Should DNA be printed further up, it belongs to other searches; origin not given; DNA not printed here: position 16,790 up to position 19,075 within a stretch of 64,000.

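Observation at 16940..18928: Single-polypeptide H2-sensor kinase: H-cluster domain fused directly to HisKA/HATPase_c, with Asp at the proton-relay cysteine position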

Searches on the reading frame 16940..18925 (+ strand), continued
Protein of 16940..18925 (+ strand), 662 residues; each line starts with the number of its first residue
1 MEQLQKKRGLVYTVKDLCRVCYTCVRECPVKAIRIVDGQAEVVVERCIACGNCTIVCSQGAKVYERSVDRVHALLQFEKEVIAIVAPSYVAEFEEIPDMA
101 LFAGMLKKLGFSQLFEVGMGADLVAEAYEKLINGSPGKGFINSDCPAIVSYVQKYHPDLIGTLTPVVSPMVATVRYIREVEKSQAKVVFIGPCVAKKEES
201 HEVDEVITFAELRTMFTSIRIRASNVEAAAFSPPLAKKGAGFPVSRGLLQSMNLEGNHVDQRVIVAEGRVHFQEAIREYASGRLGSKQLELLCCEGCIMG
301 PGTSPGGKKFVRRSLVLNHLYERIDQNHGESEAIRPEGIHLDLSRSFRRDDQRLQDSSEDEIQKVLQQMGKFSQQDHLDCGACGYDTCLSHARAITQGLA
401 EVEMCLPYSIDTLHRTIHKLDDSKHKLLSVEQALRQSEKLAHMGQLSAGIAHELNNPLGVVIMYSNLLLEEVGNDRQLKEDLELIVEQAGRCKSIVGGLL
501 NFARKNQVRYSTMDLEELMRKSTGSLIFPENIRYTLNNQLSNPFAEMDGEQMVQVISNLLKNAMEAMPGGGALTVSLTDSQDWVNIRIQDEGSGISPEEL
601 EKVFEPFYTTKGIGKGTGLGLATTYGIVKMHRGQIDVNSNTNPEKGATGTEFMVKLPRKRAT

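Call 23: find_encoding_contigs(protein=P0001, flank=10000, max_places=3)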
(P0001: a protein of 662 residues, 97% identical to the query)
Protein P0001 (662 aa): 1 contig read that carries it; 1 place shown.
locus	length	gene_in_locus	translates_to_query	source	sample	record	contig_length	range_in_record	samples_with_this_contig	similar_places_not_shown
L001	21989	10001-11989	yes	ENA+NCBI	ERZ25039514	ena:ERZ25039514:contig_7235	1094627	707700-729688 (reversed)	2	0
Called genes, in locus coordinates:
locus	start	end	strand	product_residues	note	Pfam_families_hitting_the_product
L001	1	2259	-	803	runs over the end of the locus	PF02190:LON_substr_bdg, PF00004:AAA, PF07724:AAA_2 (faint), PF07728:AAA_5, PF13401:AAA_22 (faint), PF22667:Lon_lid, PF05362:Lon_C, PF13541:ChlI (weak)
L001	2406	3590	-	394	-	PF07228:SpoIIE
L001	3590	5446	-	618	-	PF00037:Fer4 (weak), PF12838:Fer4_7, PF13187:Fer4_9 (weak), PF13237:Fer4_10, PF14697:Fer4_21, PF00037:Fer4 (weak), PF02906:Fe_hyd_lg_C, PF04060:FeS (weak), +2 more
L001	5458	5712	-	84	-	PF01257:2Fe-2S_thioredx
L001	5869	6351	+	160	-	PF01257:2Fe-2S_thioredx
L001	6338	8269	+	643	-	PF01512:Complex1_51K, PF10589:NADH_4Fe-4S, PF12797:Fer4_2 (faint), PF00037:Fer4 (weak), PF13187:Fer4_9, PF13237:Fer4_10, PF14697:Fer4_21, PF00037:Fer4 (weak), +1 more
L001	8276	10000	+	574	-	PF00111:Fer2 (weak), PF13510:Fer2_4, PF10588:NADH-G_4Fe-4S_3, PF12838:Fer4_7, PF13237:Fer4_10 (weak), PF22117:Fer4_Nqo3, PF02906:Fe_hyd_lg_C, PF02256:Fe_hyd_SSU, +6 more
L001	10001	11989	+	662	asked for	PF00037:Fer4 (faint), PF13187:Fer4_9 (weak), PF13237:Fer4_10, PF02906:Fe_hyd_lg_C, PF04060:FeS, PF00512:HisKA, PF02518:HATPase_c, PF14501:HATPase_c_5 (weak)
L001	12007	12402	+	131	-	PF00072:Response_reg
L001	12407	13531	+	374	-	PF00072:Response_reg, PF00512:HisKA, PF02518:HATPase_c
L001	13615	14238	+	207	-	PF06971:Put_DNA-bind_N, PF02629:CoA_binding, PF01408:GFO_IDH_MocA (weak)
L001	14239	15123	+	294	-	PF01467:CTP_transf_like (weak), PF06574:FAD_syn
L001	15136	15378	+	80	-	PF21699:TM1266-like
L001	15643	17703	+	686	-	PF02629:CoA_binding (weak), PF13380:CoA_binding_2, PF13607:Succ_CoA_lig, PF13549:ATP-grasp_5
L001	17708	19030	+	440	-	PF00155:Aminotran_1_2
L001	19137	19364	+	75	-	PF13187:Fer4_9 (faint), PF14697:Fer4_21 (faint), PF25160:LdpA_Fe-S-bd (faint), PF00037:Fer4 (weak), PF13237:Fer4_10, PF12838:Fer4_7, PF00037:Fer4 (weak), PF12837:Fer4_6 (weak), +2 more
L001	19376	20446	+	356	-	PF01855:POR_N, PF17147:PFOR_II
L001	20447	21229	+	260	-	PF02775:TPP_enzyme_C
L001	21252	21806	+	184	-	PF01558:POR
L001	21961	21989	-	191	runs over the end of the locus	PF01467:CTP_transf_like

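Call 24: find_encoding_contigs(protein=window:16940-18925:+, flank=10000, max_places=3)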
Protein window:16940-18925:+ (662 aa): no gene with exactly this product is on record in the collection.

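Call 36: find_related_loci(query=window:16940-18925:+, collection=genome_contigs, flank=10000)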
Query window:16940-18925:+ (662 aa) in genome_contigs; peptide patterns used: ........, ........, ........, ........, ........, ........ (x = any residue, [..] = any of these).
599 stretches matched a pattern (row limit reached: there are more); 575 encode a relative of the query (tblastn E <= 1e-3); the best 80 are kept; 80 distinct loci.
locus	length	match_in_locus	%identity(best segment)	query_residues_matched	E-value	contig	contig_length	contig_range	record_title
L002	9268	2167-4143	85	1-659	0e+0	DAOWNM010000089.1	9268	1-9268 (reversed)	MAG TPA_asm: Bacteroidota bacterium isolate CSMAG_3028 CSMAG_3028_k141_2074838_length_9268_cov_44.0169, whole genome sho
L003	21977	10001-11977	82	1-659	0e+0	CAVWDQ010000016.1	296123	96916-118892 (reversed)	MAG: uncultured Bacteroidales bacterium isolate MFD03804.bin.2.147 genome assembly, contig: contig_28536, whole genome s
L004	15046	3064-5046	81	1-661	0e+0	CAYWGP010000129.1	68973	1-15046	MAG TPA_asm: uncultured Bacteroides sp. isolate binchicken_co231_94 genome assembly, contig: k141_1211142, whole genome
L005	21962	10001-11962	76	5-660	0e+0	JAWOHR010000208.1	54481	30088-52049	MAG: Bacteroidales bacterium isolate CWP4-3.bin.80 k191_3038628, whole genome shotgun sequence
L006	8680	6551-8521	74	1-660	0e+0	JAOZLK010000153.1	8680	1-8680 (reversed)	MAG: Bacteroidales bacterium isolate GMC10.metabat2.103 NODE_8377_length_8680_cov_7.852522, whole genome shotgun sequenc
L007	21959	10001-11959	76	6-660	0e+0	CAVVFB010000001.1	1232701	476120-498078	MAG: uncultured Bacteroidetes bacterium isolate MFD04716.bin.2.43 genome assembly, contig: contig_10649, whole genome sh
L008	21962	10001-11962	72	5-660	0e+0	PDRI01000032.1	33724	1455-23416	MAG: Bacteroidetes bacterium isolate DOLZORAL124_51_6 DolZOral124_scaffold_1762, whole genome shotgun sequence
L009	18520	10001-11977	84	1-659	0e+0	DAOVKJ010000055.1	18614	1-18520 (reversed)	MAG TPA_asm: Bacteroidota bacterium isolate CSMAG_1416 CSMAG_1416_k141_1863391_length_18614_cov_12.0000, whole genome sh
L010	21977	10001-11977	58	5-662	0e+0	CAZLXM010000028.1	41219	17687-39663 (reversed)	MAG TPA_asm: uncultured Bacteroidaceae bacterium isolate binchicken_co39_27 genome assembly, contig: NODE_2241_length_41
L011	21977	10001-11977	59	3-660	0e+0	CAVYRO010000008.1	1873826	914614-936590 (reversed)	MAG: uncultured Bacteroidales bacterium isolate MFD05684.bin.1.228 genome assembly, contig: contig_64193, whole genome s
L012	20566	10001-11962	58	10-662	0e+0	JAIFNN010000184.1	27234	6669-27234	MAG: Bacteroidetes bacterium isolate bin_92 scaffold_1151, whole genome shotgun sequence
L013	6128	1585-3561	57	1-658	0e+0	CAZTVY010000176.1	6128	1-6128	MAG TPA_asm: uncultured Rikenellaceae bacterium isolate SRP216815_co1_224 genome assembly, contig: NODE_18574_length_612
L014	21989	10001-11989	57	1-662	0e+0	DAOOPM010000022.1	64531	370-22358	MAG TPA_asm: Tenuifilaceae bacterium isolate AMR_MDS_2597 NODE_472_length_64531_cov_8.387912, whole genome shotgun seque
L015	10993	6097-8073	57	1-658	0e+0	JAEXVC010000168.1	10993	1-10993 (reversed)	MAG: Bacteroidetes bacterium isolate OH_HBrB_56 k127_742156, whole genome shotgun sequence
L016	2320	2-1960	57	11-662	0e+0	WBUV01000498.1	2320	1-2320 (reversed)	MAG: Bacteroidales bacterium isolate SB25 contig_18345, whole genome shotgun sequence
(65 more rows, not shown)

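Call 46: search_protein_families(library=pfam, proteins=[L001:3590-5446:-, L001:2406-3590:-, L001:5458-5712:-, L001:5869-6351:+, L001:6338-8269:+, L001:15136-15378:+], max_evalue=0.001)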
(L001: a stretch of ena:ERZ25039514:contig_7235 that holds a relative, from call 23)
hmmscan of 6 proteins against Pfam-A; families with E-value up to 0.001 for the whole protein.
L001:3590-5446:- (618 aa): 14 families
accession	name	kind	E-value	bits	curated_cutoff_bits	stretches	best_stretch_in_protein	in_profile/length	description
PF02906.19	Fe_hyd_lg_C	-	5.4e-29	102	22.1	1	75-254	1-196/245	Iron only hydrogenase large subunit, C-terminal domain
PF00037.32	Fer4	-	9.2e-12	44.7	21.1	2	6-28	2-24/24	4Fe-4S binding domain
PF13237.11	Fer4_10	-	1.1e-10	41.7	25.5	1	6-53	3-52/53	4Fe-4S dicluster domain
PF12838.12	Fer4_7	-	6.1e-10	39.8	27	1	11-56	1-51/52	4Fe-4S dicluster domain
PF14697.11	Fer4_21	-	6.4e-09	36.3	35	1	6-58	2-57/59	4Fe-4S dicluster domain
PF12797.12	Fer4_2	-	3.9e-08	33.2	24.5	2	35-53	2-20/22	4Fe-4S binding domain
PF12837.12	Fer4_6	-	8.6e-08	32.2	25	2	35-58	1-24/24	4Fe-4S binding domain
PF13187.11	Fer4_9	-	2.9e-07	30.9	27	1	12-58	2-52/52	4Fe-4S dicluster domain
PF04060.18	FeS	-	7.7e-07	29.2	23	1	381-406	6-31/33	Putative Fe-S cluster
PF25160.1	LdpA_Fe-S-bd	-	8.9e-06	25.8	27.6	1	17-61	8-46/49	LdpA Fe-S cluster-binding domain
PF12800.12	Fer4_4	-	4.3e-05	24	24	0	10-24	2-16/17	4Fe-4S binding domain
PF13484.11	Fer4_16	-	7.3e-05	23.9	30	0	11-34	1-24/66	4Fe-4S double cluster binding domain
PF13188.13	PAS_8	-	0.00054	20.2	21.8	0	456-501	3-50/65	PAS domain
PF13426.13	PAS_9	-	0.0008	20.1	27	0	465-561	2-102/103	PAS domain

L001:2406-3590:- (394 aa): 1 family
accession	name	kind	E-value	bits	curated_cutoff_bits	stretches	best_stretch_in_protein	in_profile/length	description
PF07228.17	SpoIIE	-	9.6e-10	39.2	25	1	34-224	2-185/192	Stage II sporulation protein E (SpoIIE)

L001:5458-5712:- (84 aa): 1 family
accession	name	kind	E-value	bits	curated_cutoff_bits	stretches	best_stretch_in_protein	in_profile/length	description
PF01257.25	2Fe-2S_thioredx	-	1.1e-09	38.7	24.8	1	5-79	65-143/145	Thioredoxin-like [2Fe-2S] ferredoxin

L001:5869-6351:+ (160 aa): 1 family
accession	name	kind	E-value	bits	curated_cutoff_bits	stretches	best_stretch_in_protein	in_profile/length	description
PF01257.25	2Fe-2S_thioredx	-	3.6e-46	157.1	24.8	1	10-155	1-145/145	Thioredoxin-like [2Fe-2S] ferredoxin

L001:6338-8269:+ (643 aa): 9 families
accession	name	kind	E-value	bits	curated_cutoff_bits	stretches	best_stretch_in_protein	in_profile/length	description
PF01512.22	Complex1_51K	-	2.5e-45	154.5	31.2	1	196-367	1-149/150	Nuo51 FMN-binding domain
PF10589.14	NADH_4Fe-4S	-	4.4e-28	97.4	23.5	1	479-571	2-85/85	NADH-ubiquinone oxidoreductase-F iron-sulfur binding region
PF00037.32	Fer4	-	4.1e-11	42.7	21.1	2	619-640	2-23/24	4Fe-4S binding domain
PF14697.11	Fer4_21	-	4.7e-08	33.5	35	1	589-635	2-51/59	4Fe-4S dicluster domain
PF13187.11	Fer4_9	-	7.4e-08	32.8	27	1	595-636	2-48/52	4Fe-4S dicluster domain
PF13237.11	Fer4_10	-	1.5e-07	31.7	25.5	1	589-635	3-52/53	4Fe-4S dicluster domain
PF12797.12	Fer4_2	-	3.7e-07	30.1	24.5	1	618-636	3-21/22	4Fe-4S binding domain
PF12837.12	Fer4_6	-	7.7e-07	29.2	25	1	621-639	5-23/24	4Fe-4S binding domain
PF12838.12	Fer4_7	-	0.00023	22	27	1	595-638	2-51/52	4Fe-4S dicluster domain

L001:15136-15378:+ (80 aa): 1 family
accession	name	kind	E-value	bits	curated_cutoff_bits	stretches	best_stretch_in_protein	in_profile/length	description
PF21699.3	TM1266-like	-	2.4e-23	82.3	27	1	4-76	1-74/74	Iron-only hydrogenase system regulator, putative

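Call 54: predict_structure(alignment_id=A1)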
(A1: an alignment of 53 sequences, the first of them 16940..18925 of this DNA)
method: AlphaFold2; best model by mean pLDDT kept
length: 662 residues; sequences in the alignment: 53
mean_pLDDT: 69.9   pTM: 0.51
mean pLDDT of the five models: 69.9, 67.0, 66.8, 63.7, 63.6
residues with pLDDT >= 90: 94; 70-90: 300; 50-70: 111; < 50: 157
segments of 3 or more residues with pLDDT < 50: 1-64, 301-306, 328-333, 352-354, 398-401, 416-453, 498-506, 606-619
pLDDT, mean of each block of 10 residues (from residue 1): 35 38 38 33 39 33 60 89 90 87 95 91 85 81 78 80 87 91 91 67 85 90 93 82 70 69 76 86 86 66 52 79 65 52 76 65 79 67 61 57 52 46 41 31 33 49 68 80 72 53 52 90 84 92 86 85 83 92 91 77 53 42 68 84 85 88 50
secondary structure, 60 per line:
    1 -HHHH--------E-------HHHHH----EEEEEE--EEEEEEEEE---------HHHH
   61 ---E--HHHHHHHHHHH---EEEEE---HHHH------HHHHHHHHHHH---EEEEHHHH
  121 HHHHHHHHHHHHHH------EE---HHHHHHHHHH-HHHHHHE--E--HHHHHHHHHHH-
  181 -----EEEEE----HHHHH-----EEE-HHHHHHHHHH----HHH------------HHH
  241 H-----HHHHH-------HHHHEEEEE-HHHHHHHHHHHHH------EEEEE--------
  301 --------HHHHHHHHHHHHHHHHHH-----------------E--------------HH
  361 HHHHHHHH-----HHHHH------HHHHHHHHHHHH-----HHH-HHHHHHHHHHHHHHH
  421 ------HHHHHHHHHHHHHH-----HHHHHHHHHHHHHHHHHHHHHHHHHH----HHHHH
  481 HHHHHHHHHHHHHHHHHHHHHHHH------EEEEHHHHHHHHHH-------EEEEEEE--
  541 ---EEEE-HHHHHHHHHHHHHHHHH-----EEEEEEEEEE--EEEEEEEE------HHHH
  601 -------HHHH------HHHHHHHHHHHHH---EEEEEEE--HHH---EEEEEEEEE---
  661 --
elements in order (helices of 4 or more, strands of 3 or more residues): H2-5 H22-26 E31-36 E39-47 H57-60 H67-77 E81-85 H89-92 H99-109 E113-116 H117-134 H146-155 H157-162 H169-179 E186-190 H195-199 E205-207 H209-218 H238-241 H247-251 H259-262 E263-267 H269-281 E288-292 H309-326 H359-368 H374-378 H385-396 H406-420 H427-440 H446-471 H476-504 E511-514 H515-524 E532-538 E544-547 H549-565 E571-580 E583-590 H597-600 H608-611 H618-630 E634-640 E649-657

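Call 57: fold_search(model_id=the predicted structure, library=pdb)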
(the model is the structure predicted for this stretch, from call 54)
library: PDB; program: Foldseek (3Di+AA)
matches with E <= 10: 732; with E <= 0.001: 402
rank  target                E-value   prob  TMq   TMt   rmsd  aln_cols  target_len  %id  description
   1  9jfj_A                3.6e-18  1.00  0.28  0.73   7.9       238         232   28  Crystal structure of the cytoplasmic domain of ZraS in ADP-bound form (released 2025-03-26)
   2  9jfj_B                1.4e-17  1.00  0.22  0.60  14.6       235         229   28  Crystal structure of the cytoplasmic domain of ZraS in ADP-bound form (released 2025-03-26)
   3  9jfj_C                4.2e-17  1.00  0.25  0.64   9.0       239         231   28  Crystal structure of the cytoplasmic domain of ZraS in ADP-bound form (released 2025-03-26)
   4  9jfj_D                1.1e-15  1.00  0.22  0.58  15.6       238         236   28  Crystal structure of the cytoplasmic domain of ZraS in ADP-bound form (released 2025-03-26)
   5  4u7o_A                1.5e-15  1.00  0.25  0.63   7.1       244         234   24  Active histidine kinase bound with ATP (released 2015-09-02)
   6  5c93_A                3.7e-15  1.00  0.25  0.64   7.1       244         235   24  Histidine kinase with ATP (released 2016-07-27)
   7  6rgz_A                4.4e-15  1.00  0.22  0.59   9.2       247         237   24  Revisiting pH-gated conformational switch. Complex HK853-RR468 pH 6.5 (released 2020-02-19)
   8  8vc9_A                6.4e-15  1.00  0.22  0.37  25.6       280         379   25  Hybrid response regulator LvrB from Leptospira / phosphorylated REC form (released 2024-12-18)
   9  6rh7_A                8.0e-15  1.00  0.23  0.59   9.4       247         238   24  Revisiting pH-gated conformational switch. Complex HK853 mutant H260A -RR468 mutant D53A pH 7.5 (released 2020-02-19)
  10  6rh8_A                9.4e-15  1.00  0.22  0.58   9.1       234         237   26  Revisiting pH-gated conformational switch. Complex HK853 mutant H260A -RR468 mutant D53A pH 5.3 (released 2020-02-19)
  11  5idj                  1.2e-14  1.00  0.23  0.58  11.9       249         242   33  Bifunctional histidine kinase CckA (domains DHp-CA) in complex with ADP/Mg2+ (released 2016-10-05)
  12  4jas_A                1.2e-14  1.00  0.22  0.58   9.3       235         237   27  Structural basis of a rationally rewired protein-protein interface (HK853mutant A268V, A271G, T275M, V294T and D297E a (released 2013-09-04)
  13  4zki_A                1.5e-14  1.00  0.25  0.64   7.2       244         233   25  The crystal structure of Histidine Kinase YycG with ADP (released 2016-05-04)
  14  4gcz_A                2.3e-14  1.00  0.21  0.37  15.8       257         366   24  Structure of a blue-light photoreceptor (released 2013-06-19)
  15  8a6x_B                2.4e-14  1.00  0.23  0.40  19.5       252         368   24  Crystal structure of a chimeric LOV-Histidine kinase SB2F1 (asymmetrical variant, trigonal form with long c axis) (released 2024-01-10)
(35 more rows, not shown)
